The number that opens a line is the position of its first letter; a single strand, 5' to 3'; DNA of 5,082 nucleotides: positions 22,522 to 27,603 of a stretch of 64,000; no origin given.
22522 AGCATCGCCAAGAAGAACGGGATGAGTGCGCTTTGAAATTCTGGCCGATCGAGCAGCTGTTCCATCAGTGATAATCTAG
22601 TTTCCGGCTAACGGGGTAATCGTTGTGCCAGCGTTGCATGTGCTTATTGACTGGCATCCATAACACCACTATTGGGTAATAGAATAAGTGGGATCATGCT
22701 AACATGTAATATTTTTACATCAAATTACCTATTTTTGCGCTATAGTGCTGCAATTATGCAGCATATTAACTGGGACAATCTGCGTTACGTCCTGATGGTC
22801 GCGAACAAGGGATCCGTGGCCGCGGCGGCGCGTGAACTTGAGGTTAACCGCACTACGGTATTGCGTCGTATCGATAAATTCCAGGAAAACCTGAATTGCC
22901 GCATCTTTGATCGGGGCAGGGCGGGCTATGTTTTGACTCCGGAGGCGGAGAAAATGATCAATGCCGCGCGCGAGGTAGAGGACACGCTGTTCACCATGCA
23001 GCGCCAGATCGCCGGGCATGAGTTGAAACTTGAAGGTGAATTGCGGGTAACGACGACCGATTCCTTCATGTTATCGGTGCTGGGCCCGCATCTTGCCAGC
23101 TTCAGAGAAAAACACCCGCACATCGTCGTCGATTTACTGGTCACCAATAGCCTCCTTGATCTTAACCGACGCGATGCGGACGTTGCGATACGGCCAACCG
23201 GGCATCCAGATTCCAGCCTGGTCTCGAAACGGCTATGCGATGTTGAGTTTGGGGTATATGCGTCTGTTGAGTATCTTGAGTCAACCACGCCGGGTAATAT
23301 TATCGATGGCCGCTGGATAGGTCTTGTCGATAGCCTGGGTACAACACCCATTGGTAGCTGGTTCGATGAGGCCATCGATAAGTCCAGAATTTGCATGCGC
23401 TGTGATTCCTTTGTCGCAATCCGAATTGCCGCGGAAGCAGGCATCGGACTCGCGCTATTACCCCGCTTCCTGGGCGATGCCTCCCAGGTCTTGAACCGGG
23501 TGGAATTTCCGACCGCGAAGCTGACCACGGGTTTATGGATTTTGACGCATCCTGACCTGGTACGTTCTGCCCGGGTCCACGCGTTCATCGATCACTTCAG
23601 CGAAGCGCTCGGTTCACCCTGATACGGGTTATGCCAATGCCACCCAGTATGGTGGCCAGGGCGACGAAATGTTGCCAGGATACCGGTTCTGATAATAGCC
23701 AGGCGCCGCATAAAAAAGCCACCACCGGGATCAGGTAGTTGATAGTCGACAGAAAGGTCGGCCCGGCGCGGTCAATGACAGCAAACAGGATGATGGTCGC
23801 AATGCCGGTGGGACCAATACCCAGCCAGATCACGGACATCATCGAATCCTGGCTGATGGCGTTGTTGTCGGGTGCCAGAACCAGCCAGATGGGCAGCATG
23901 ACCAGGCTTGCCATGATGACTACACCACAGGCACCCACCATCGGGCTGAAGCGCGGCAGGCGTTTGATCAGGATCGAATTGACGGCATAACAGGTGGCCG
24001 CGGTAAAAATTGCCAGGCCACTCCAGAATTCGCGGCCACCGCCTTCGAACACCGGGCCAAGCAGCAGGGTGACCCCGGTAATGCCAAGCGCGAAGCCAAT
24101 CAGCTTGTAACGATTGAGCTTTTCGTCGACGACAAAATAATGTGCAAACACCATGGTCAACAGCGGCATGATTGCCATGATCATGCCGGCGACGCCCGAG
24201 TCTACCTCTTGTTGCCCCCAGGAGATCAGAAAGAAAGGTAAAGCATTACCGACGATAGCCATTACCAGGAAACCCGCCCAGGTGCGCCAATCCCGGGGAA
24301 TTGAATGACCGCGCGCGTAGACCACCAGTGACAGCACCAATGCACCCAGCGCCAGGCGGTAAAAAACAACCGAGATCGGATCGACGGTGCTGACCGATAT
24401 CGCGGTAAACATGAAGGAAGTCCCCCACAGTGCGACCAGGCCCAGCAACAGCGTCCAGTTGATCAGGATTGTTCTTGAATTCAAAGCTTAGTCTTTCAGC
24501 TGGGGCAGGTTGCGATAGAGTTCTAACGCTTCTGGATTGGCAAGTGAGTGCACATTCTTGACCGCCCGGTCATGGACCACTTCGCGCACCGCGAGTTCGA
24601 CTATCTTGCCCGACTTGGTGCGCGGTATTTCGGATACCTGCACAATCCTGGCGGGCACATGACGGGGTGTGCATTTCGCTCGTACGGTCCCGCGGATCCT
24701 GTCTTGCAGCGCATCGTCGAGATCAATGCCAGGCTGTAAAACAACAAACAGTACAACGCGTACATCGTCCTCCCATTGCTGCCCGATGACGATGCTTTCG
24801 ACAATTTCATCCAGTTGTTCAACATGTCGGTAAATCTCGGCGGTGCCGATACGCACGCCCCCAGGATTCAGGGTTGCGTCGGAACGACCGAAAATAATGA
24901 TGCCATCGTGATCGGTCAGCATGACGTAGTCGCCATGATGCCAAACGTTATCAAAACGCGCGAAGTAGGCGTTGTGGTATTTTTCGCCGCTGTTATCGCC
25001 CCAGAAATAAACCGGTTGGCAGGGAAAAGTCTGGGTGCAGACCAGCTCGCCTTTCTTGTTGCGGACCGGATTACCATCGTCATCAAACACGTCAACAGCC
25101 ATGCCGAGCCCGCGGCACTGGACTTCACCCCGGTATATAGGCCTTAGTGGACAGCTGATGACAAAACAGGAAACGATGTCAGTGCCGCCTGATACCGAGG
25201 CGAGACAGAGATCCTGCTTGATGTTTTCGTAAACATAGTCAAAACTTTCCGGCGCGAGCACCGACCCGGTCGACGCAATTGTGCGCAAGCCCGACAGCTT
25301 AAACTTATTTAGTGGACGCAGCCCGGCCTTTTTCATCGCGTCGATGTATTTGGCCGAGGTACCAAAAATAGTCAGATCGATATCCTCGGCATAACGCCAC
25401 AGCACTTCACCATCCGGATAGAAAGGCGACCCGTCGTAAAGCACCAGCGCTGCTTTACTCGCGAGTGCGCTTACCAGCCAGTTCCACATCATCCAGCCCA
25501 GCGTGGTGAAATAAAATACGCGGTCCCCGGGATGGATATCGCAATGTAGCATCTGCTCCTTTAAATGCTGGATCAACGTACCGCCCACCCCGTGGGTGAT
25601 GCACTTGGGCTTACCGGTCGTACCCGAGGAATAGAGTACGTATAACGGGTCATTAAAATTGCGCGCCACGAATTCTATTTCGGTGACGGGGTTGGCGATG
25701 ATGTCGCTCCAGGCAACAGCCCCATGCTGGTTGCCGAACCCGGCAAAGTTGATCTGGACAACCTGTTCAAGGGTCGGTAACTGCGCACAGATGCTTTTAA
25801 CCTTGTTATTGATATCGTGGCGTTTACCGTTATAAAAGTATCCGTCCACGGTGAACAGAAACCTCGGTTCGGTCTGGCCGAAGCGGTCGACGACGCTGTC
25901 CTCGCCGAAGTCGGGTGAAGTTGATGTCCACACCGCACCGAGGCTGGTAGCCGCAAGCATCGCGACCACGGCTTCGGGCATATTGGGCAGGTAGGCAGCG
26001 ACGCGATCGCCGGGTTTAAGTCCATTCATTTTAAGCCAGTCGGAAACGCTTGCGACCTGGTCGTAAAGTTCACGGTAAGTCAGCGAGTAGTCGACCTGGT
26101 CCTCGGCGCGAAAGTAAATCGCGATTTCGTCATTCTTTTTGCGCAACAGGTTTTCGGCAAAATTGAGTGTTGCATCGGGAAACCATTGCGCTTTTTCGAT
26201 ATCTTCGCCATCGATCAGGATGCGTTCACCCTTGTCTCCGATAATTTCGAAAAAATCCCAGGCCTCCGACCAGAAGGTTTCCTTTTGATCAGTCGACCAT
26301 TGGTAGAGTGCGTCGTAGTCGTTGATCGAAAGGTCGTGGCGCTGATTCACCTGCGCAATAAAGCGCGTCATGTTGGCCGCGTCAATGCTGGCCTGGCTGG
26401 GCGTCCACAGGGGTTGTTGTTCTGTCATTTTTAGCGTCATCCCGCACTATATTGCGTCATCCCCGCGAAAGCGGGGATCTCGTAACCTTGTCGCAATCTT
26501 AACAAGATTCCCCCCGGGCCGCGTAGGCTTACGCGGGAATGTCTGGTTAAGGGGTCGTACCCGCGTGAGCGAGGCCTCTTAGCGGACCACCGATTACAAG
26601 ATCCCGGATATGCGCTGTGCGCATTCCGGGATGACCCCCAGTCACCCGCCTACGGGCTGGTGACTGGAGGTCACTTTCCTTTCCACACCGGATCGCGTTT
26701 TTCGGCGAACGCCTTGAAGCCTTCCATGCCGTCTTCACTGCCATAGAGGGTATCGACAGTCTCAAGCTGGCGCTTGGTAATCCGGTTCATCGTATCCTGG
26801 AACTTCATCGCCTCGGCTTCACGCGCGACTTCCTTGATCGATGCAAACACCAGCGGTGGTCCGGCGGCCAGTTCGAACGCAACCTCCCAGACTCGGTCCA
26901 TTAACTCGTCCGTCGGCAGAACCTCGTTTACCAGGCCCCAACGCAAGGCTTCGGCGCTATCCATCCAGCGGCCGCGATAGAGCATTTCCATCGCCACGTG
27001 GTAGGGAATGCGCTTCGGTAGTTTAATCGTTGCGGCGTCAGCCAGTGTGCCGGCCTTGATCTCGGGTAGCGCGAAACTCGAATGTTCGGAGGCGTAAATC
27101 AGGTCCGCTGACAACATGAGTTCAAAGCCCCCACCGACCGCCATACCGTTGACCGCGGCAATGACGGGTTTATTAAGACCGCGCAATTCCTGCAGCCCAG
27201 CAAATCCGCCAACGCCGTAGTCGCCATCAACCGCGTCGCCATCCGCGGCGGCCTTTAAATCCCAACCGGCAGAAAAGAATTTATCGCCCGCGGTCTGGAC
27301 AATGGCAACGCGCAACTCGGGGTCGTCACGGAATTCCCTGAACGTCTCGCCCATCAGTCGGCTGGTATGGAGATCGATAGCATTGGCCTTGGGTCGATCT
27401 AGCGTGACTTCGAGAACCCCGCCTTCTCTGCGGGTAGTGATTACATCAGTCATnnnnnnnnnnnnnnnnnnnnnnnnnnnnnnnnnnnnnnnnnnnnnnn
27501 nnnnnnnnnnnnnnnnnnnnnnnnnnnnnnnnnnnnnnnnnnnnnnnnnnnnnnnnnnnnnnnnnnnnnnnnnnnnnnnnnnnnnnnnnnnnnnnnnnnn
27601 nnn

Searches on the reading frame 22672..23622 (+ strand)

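Call 8: search_protein_families(library=pfam, proteins=[window:22672-23622:+], max_evalue=0.00001)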
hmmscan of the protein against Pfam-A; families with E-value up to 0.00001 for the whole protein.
window:22672-23622:+ (316 aa): 2 families
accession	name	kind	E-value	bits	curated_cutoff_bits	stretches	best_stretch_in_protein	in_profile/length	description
PF03466.25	LysR_substrate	-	2e-32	112.7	28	1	120-313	4-208/209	LysR substrate binding domain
PF00126.33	HTH_1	-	3e-13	49.9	26.6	1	34-93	1-60/60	Bacterial regulatory helix-turn-helix protein, lysR family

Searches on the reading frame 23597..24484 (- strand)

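Call 8: search_protein_families(library=pfam, proteins=[window:23597-24484:-], max_evalue=0.00001)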
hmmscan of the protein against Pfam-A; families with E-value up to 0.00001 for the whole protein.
window:23597-24484:- (295 aa): 1 family
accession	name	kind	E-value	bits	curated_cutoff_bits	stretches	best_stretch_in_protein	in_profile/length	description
PF00892.27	EamA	-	2.9e-39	134.9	28.2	2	12-142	6-134/135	EamA-like transporter family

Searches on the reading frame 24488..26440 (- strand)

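Call 8: search_protein_families(library=pfam, proteins=[window:24488-26440:-], max_evalue=0.00001)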
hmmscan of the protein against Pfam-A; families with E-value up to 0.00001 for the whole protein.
window:24488-26440:- (650 aa): 3 families
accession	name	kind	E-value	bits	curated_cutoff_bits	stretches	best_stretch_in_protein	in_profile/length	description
PF00501.34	AMP-binding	-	2e-46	158.9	29.9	1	100-468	6-374/384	AMP-binding enzyme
PF16177.11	ACAS_N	-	1.9e-09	37.6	27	1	42-97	1-54/55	Acetyl-coenzyme A synthetase N-terminus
PF13193.12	AMP-binding_C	-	7.8e-08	33.6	24.5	1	543-612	9-76/76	AMP-binding enzyme C-terminal domain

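Call 10: search_protein_families(library=ncbifam, proteins=[window:24488-26440:-], max_evalue=1e-10)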
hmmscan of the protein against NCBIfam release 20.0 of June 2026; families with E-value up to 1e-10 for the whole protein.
window:24488-26440:- (650 aa): 60 families (the best 25 are shown)
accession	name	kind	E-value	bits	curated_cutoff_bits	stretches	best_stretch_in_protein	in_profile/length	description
NF002937.0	PRK03584.1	subfamily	1.3e-290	965.3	639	1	6-648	2-654/657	acetoacetate--CoA ligase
TIGR01217.1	ac_ac_CoA_syn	equivalog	4.9e-278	923.7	520.9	1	8-650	3-652/652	acetoacetate--CoA ligase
NF001208.0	PRK00174.1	subfamily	2e-94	317.2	657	1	22-641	9-640/649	acetate--CoA ligase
TIGR02188.1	Ac_CoA_lig_AcsA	equivalog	5.3e-93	312.4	724.95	1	38-640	3-624/629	acetate--CoA ligase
NF007815.0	PRK10524.1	equivalog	4.3e-64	217.1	955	1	41-643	3-624/629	propionate--CoA ligase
TIGR02316.1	propion_prpE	equivalog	4.3e-59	200.7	827.4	1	41-643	2-623/628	propionate--CoA ligase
NF003313.0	PRK04319.1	equivalog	8e-50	169.6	729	1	100-615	56-554/574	acetate--CoA ligase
NF004837.0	PRK06187.1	subfamily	7.9e-36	123.4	476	1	97-626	16-526/531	long-chain-fatty-acid--CoA ligase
NF047394.1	AcylCoAsynMbcS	equivalog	2.3e-35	122.2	850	1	101-622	23-520/525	acyl-CoA synthetase MbcS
NF053567.1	HBDA_AROS1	equivalog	4.4e-33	114.4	1000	1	117-623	37-520/523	3-hydroxybenzoate--CoA ligase HbdA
NF004758.0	PRK06087.1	equivalog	3.4e-29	101.7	736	1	93-281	28-206/548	medium-chain fatty-acid--CoA ligase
NF009233.0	PRK12583.1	subfamily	1.3e-28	99.7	832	1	99-623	28-551/558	fatty acid CoA ligase family protein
NF005863.0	PRK07798.1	subfamily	2.2e-28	99.1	543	1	117-282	27-183/540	acyl-CoA synthetase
NF004114.0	PRK05605.1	equivalog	2.3e-28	98.9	766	2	100-281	45-239/575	long-chain-fatty-acid--CoA ligase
TIGR02262.1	benz_CoA_lig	subfamily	1.3e-27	96.7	375.25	1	93-620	4-507/508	benzoate-CoA ligase family protein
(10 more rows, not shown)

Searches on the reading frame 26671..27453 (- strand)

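Call 8: search_protein_families(library=pfam, proteins=[window:26671-27453:-], max_evalue=0.00001)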
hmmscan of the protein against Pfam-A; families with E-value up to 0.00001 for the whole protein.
window:26671-27453:- (260 aa): 2 families
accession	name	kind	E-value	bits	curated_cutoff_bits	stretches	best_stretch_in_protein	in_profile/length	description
PF00378.25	ECH_1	-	1.1e-60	205.6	27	1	9-259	2-250/251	Enoyl-CoA hydratase/isomerase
PF16113.10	ECH_2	-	8.6e-26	91.6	27.2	1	16-250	4-239/335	Enoyl-CoA hydratase/isomerase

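Call 10: search_protein_families(library=ncbifam, proteins=[window:26671-27453:-], max_evalue=1e-10)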
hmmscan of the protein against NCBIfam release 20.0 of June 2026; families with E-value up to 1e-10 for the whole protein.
window:26671-27453:- (260 aa): 69 families (the best 25 are shown)
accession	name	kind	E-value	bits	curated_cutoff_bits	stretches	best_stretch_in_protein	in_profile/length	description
NF002936.2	PRK03580.1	equivalog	9.1e-96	320.2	500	1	1-260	1-261/261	crotonobetainyl-CoA hydratase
NF006100.0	PRK08252.1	subfamily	1.3e-61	208.4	282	1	1-260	1-254/254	crotonase/enoyl-CoA hydratase family protein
NF051848.1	EnCoAHydtEchA19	equivalog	3.4e-60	203.8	400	1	6-260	3-258/258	enoyl-CoA hydratase EchA19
NF042430.2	EnCoAhydt_DpgD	equivalog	1.8e-57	194.8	400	1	8-259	2-257/258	enoyl-CoA-hydratase DpgD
NF005864.0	PRK07799.1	equivalog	6.8e-47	159.9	316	1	5-259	10-265/266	crotonase/enoyl-CoA hydratase family protein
NF005073.0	PRK06495.1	subfamily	1.1e-45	156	296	1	7-260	8-257/257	enoyl-CoA hydratase/isomerase family protein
NF006007.0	PRK08138.1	subfamily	5e-45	153.9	355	1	4-260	9-261/261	enoyl-CoA hydratase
NF004517.0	PRK05862.1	equivalog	2.2e-41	142.1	396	1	4-258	5-255/257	enoyl-CoA hydratase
NF006566.0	PRK09076.1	subfamily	4.4e-41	141.2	286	1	3-258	5-258/260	enoyl-CoA hydratase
NF004840.0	PRK06190.1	equivalog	4.5e-41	141.2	253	1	2-232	3-235/260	enoyl-CoA hydratase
NF005803.0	PRK07658.1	equivalog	9.9e-41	139.8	313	1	4-260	3-257/257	enoyl-CoA hydratase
NF004781.0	PRK06127.1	subfamily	5.5e-40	137.7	291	1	2-260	10-269/269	enoyl-CoA hydratase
NF005126.0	PRK06563.1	subfamily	6.5e-40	137.1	261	1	4-260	8-263/263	crotonase/enoyl-CoA hydratase family protein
NF004475.0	PRK05809.1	subfamily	9.7e-39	133.4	394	1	5-259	6-259/260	short-chain-enoyl-CoA hydratase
NF005802.0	PRK07657.1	equivalog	1.6e-38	132.7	363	1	6-260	7-260/260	enoyl-CoA hydratase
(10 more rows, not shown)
